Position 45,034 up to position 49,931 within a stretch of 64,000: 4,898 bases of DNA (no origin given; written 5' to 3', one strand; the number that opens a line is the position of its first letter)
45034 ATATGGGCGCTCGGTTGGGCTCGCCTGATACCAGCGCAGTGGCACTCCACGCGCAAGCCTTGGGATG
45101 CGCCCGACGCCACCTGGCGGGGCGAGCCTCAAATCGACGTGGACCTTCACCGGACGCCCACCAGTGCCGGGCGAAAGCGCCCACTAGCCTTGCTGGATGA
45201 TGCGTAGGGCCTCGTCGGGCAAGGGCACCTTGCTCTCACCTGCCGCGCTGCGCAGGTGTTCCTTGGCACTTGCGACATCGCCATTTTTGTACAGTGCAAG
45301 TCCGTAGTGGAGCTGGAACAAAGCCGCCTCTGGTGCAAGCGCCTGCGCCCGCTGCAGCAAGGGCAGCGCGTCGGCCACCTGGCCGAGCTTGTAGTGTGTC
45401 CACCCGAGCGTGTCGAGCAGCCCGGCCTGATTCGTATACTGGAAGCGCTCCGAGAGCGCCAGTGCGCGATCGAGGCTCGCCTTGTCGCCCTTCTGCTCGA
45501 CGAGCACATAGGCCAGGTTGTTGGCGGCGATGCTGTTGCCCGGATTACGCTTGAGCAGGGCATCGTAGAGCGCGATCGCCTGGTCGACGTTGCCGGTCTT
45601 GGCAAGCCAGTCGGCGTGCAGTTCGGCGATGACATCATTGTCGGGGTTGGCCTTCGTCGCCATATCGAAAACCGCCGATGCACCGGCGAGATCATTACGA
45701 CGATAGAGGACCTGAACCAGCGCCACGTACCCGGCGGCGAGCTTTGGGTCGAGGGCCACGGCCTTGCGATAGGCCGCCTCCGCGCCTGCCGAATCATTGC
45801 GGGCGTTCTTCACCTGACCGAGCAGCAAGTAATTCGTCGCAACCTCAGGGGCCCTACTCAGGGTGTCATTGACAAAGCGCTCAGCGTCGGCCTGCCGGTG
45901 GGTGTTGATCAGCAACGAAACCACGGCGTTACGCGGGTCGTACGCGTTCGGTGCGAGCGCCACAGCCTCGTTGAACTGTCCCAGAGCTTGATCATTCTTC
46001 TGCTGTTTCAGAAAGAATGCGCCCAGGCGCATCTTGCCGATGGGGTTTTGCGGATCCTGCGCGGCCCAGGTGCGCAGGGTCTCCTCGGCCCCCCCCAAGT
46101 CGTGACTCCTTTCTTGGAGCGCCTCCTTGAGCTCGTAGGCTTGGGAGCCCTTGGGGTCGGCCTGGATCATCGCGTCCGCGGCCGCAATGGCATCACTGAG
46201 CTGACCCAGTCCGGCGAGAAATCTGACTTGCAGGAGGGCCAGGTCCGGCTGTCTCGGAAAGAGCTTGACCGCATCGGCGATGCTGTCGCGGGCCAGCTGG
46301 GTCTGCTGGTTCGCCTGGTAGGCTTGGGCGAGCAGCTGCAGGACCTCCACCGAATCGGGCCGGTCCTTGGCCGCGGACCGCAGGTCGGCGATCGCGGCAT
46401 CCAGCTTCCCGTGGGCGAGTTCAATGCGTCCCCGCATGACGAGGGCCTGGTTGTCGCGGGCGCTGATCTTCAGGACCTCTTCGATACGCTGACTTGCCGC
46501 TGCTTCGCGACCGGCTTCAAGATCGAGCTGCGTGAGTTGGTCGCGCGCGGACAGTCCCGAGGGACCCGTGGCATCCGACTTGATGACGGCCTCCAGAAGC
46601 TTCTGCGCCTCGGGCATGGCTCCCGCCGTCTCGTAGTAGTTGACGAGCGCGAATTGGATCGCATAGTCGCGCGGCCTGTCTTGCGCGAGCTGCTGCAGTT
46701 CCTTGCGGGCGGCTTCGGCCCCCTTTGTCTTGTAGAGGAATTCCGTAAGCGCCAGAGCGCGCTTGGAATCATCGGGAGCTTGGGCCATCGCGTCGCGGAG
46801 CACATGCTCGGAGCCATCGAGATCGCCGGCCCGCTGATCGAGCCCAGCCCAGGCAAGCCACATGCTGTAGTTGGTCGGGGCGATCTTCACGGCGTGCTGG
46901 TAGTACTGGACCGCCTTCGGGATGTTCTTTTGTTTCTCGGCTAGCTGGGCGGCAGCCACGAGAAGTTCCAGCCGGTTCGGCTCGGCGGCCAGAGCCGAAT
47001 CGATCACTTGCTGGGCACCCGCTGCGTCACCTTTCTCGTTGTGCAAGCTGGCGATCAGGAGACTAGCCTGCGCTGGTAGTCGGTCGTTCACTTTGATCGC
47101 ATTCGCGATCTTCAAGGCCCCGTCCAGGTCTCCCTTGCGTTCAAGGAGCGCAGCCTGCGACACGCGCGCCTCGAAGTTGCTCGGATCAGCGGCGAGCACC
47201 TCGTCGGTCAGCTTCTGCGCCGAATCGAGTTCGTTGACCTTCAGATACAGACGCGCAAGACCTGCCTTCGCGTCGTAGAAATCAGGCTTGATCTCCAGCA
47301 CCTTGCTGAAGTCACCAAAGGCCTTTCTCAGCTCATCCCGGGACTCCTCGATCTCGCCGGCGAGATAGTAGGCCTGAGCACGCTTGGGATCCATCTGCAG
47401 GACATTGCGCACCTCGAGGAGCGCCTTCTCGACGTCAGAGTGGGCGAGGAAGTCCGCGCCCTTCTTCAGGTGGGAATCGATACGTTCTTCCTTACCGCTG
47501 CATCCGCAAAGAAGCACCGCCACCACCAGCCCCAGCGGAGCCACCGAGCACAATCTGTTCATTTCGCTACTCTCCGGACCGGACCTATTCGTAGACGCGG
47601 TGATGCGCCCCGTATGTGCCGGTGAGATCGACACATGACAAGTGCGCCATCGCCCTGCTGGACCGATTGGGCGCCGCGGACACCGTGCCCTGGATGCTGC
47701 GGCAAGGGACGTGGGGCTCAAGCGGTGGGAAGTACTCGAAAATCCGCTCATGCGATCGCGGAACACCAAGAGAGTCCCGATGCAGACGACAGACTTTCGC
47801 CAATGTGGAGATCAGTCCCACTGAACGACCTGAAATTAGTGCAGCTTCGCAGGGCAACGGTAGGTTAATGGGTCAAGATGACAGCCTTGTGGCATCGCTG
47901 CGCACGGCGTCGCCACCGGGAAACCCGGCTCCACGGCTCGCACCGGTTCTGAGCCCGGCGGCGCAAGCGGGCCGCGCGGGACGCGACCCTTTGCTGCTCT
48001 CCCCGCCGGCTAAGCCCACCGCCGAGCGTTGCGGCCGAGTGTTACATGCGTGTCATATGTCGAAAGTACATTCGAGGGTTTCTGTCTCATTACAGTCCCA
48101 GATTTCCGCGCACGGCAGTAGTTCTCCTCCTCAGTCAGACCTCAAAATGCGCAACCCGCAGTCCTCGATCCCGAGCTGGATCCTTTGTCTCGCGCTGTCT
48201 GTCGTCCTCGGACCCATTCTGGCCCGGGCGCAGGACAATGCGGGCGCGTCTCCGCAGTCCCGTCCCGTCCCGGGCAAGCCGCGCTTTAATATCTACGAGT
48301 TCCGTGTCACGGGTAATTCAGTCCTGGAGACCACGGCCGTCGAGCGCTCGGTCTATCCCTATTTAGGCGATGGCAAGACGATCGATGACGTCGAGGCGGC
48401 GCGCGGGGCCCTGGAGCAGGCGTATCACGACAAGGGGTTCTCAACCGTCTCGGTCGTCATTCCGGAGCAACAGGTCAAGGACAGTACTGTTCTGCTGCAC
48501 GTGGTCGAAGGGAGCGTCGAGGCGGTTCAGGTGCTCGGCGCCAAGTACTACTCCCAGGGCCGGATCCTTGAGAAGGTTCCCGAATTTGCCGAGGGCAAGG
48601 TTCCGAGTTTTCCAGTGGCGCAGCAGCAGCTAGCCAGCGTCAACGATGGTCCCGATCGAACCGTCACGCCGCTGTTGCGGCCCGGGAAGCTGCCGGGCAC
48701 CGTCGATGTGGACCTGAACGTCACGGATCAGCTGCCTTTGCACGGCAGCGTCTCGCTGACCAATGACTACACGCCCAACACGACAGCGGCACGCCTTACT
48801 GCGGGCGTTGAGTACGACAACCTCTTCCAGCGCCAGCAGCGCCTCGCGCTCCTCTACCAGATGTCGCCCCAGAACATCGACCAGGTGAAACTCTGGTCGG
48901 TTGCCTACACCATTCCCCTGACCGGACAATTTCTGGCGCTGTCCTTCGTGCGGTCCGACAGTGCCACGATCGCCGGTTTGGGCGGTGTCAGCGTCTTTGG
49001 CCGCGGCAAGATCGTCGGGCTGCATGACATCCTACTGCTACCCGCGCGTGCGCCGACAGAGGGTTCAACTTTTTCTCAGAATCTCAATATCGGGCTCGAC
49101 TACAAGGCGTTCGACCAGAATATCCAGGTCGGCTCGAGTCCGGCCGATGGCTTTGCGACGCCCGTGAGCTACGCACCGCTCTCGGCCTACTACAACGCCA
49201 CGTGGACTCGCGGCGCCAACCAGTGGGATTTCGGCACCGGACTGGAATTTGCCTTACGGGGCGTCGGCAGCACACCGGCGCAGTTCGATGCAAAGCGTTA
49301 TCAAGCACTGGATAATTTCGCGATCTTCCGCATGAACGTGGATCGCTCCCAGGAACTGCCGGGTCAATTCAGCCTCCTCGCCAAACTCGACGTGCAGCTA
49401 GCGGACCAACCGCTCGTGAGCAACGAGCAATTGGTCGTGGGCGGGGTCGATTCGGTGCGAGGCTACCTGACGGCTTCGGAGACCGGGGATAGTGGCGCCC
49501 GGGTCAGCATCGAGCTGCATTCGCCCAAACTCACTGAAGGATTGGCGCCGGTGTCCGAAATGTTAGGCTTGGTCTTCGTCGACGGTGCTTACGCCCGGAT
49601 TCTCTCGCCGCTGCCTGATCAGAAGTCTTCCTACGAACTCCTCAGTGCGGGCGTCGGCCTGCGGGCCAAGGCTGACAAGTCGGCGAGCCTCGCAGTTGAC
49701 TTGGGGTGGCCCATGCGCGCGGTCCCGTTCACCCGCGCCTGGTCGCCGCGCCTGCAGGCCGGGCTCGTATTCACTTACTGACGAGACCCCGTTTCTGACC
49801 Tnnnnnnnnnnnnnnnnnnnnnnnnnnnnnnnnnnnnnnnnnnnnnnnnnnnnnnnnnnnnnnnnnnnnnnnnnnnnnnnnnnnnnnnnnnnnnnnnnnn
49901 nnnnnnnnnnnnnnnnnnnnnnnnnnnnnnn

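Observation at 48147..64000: Two-partner secretion pair split by a GT41 glycosyltransferase, an orphan pseudopilin, an exosortase cargo and a secreted protein, placed directly beside prsT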

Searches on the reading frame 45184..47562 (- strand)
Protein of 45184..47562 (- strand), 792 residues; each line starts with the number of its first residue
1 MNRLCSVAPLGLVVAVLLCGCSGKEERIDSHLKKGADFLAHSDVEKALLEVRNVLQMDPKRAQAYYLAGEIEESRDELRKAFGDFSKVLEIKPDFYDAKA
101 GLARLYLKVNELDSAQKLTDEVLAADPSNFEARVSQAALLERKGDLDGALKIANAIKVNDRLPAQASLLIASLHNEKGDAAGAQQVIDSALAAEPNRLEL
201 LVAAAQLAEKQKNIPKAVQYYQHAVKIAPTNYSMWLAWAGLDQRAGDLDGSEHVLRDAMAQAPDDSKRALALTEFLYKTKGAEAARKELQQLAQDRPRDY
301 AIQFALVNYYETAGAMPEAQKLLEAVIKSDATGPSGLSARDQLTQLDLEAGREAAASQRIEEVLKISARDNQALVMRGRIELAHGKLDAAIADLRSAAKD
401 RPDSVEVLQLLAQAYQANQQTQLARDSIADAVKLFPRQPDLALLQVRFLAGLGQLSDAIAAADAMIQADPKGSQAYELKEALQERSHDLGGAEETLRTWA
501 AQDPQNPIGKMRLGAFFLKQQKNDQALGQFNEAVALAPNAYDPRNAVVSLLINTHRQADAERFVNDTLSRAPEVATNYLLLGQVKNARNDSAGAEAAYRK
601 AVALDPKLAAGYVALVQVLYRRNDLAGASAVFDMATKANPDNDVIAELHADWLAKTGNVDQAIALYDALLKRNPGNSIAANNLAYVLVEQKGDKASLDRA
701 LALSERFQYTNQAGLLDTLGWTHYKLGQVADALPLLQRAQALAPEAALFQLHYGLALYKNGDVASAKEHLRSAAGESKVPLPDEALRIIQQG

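Call 8: search_protein_families(library=pfam, proteins=[window:45184-47562:-], max_evalue=0.01)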
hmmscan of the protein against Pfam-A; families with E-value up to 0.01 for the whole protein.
window:45184-47562:- (792 aa): 34 families (the best 25 are shown)
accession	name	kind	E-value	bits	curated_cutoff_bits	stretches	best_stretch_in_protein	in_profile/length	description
PF13432.12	TPR_16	-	2.3e-50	169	32.7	8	719-775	3-59/65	Tetratricopeptide repeat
PF14559.12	TPR_19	-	6.4e-48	161.4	25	9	79-129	8-58/68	Tetratricopeptide repeat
PF13428.12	TPR_14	-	8.3e-42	137.8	23.5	3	373-414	3-44/44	Tetratricopeptide repeat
PF07719.23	TPR_2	-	5.3e-33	110.8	27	2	715-745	3-33/34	Tetratricopeptide repeat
PF23914.1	TPR_CcmH_CycH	-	2.1e-28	99.6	42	3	567-676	42-154/158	Cytochrome c-type biogenesis protein H TPR domain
PF00515.34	TPR_1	-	1.5e-21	75.7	27.8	1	205-231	8-34/34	Tetratricopeptide repeat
PF13181.12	TPR_8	-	1.7e-19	68.6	25.7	0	199-231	2-34/34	Tetratricopeptide repeat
PF25064.1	ARM_TT21_5th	-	2.4e-19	70.2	27.8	0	205-266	8-69/117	TT21 fifth ARM repeats domain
PF13431.12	TPR_17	-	9.5e-18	63.4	24.4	0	665-690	1-26/34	Tetratricopeptide repeat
PF13424.12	TPR_12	-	8.9e-17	61.5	30.1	1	679-744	5-76/77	Tetratricopeptide repeat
PF13414.12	TPR_11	-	2.1e-16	59.8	26.8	1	378-418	1-41/42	TPR repeat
PF24575.1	TPR_Slam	-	6.3e-15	55.9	35.2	1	649-696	53-100/104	Surface lipoprotein assembly modifier, N-terminal TPR repeats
PF13174.12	TPR_6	-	2.1e-14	53.5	26.3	0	650-675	7-32/33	Tetratricopeptide repeat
PF12569.14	NatA_aux_su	-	1.9e-13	50.7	33.3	0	617-699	12-94/515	N-terminal acetyltransferase A, auxiliary subunit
PF13371.12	TPR_9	-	8.3e-12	45.4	35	1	40-99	7-66/73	Tetratricopeptide repeat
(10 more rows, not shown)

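Call 9: search_protein_families(library=ncbifam, proteins=[window:45184-47562:-], max_evalue=0.01)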
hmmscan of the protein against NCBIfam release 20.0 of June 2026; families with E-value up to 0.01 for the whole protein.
window:45184-47562:- (792 aa): 31 families (the best 25 are shown)
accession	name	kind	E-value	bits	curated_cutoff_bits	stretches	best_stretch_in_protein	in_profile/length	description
TIGR02917.1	PEP_TPR_lipo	equivalog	5.5e-82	276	312.2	5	446-773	574-897/899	XrtA/PEP-CTERM system TPR-repeat protein PrsT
NF040959.1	MamA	equivalog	5.3e-33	114.2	200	5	494-634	58-198/204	magnetosome protein MamA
TIGR02521.1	type_IV_pilW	equivalog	5.7e-33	114.4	154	6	210-388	43-220/234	type IV pilus biogenesis/stability protein PilW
NF033920.0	C39_PA2778_fam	equivalog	7.1e-25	87.9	150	5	550-639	165-254/255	PA2778 family cysteine peptidase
NF008757.0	PRK11788.1-5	equivalog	1.3e-23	83.8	363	4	98-322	109-339/388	lipopolysaccharide assembly protein LapB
TIGR03939.1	PGA_TPR_OMP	equivalog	2.4e-22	79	366.65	5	40-131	407-498/800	poly-beta-1,6 N-acetyl-D-glucosamine export porin PgaA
TIGR00990.1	3a0801s09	subfamily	2.5e-21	76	757.25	4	513-669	337-493/615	mitochondrial import receptor subunit TOM70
NF033762.1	social_mot_Tgl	equivalog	9.5e-21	74.3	225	3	1-159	1-166/252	social motility TPR repeat lipoprotein Tgl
NF033758.1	gliding_GltE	equivalog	5.5e-20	71.7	225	4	55-178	215-339/411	adventurous gliding motility TPR repeat lipoprotein GltE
NF052415.1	T3SS_chap_SctY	equivalog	7.9e-16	58.5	70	3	513-603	12-105/106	type III secretion apparatus assembly chaperone SctY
TIGR00540.1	TPR_hemY_coli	hypoth_equivalog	1.1e-14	54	142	3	243-342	128-228/385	heme biosynthesis-associated TPR protein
NF052400.1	M48_BAM_BepA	equivalog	3.1e-12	46.1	570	2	284-433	289-437/483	beta-barrel assembly-enhancing protease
NF007302.0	PRK09782.1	equivalog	4.6e-12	44.7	1223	1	133-328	515-708/990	phage receptor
NF047371.1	FlcA_CTERM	equivalog_domain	4.6e-11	41.9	300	0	210-556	167-522/646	periplasmic flagellar collar protein FlcA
NF008755.0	PRK11788.1-3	equivalog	9.1e-11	41.7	430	0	344-467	187-310/388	lipopolysaccharide assembly protein LapB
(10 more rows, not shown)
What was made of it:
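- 45184..47562 (-): PrsT-like TPR lipoprotein gene, divergent from tpsB. TIGR02917 scores 276 bits, below the cut-off of 312 (call 9).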

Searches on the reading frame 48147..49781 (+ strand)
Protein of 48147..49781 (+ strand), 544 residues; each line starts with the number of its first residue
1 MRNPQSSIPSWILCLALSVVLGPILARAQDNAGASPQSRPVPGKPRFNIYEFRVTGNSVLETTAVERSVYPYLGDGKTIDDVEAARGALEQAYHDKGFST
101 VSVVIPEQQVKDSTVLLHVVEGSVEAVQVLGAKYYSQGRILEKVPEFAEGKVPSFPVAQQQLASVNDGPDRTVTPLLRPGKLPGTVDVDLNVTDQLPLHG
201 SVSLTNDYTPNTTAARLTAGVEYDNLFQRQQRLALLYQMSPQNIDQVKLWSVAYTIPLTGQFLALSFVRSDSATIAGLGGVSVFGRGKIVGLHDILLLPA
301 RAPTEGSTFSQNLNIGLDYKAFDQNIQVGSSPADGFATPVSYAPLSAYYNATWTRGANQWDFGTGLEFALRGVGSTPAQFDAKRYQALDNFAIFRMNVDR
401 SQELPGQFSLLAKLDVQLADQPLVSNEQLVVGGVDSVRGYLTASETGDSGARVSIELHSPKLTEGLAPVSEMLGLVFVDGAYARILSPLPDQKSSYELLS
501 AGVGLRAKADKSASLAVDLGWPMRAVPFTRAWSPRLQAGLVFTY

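Call 8: search_protein_families(library=pfam, proteins=[window:48147-49781:+], max_evalue=0.01)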
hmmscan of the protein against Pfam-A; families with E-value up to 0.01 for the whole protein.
window:48147-49781:+ (544 aa): 3 families
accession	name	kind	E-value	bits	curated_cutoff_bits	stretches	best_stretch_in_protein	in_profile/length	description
PF03865.19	ShlB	-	4.2e-18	66.3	22.7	2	347-506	160-310/311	Haemolysin secretion/activation protein ShlB/FhaC/HecB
PF08479.16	POTRA_2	-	2.6e-14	53.2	24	1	47-122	1-76/76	POTRA domain, ShlB-type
PF07244.20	POTRA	-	0.00096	20.3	21.3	1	51-122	5-79/79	Surface antigen variable number repeat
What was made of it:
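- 48147..49781 (+): tpsB, the outer-membrane transporter (544 aa). POTRA_2 at 2.6e-14 and ShlB at 4.2e-18 (call 8).
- Checked: tpsB is at 48147-49781 (POTRA_2 + ShlB, call 8).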

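Call 9: search_protein_families(library=ncbifam, proteins=[window:48147-49781:+], max_evalue=0.01)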
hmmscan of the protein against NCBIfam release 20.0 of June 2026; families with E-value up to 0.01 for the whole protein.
window:48147-49781:+ (544 aa): 2 families
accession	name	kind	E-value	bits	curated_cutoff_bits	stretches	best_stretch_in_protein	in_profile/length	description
TIGR03303.1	OM_YaeT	equivalog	0.0017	16.8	297.15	0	49-143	71-171/741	outer membrane protein assembly factor BamA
TIGR00992.1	3a0901s03IAP75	subfamily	0.0032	15.8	1163.25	0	85-129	228-271/718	IAP75 family chloroplast envelope protein translocase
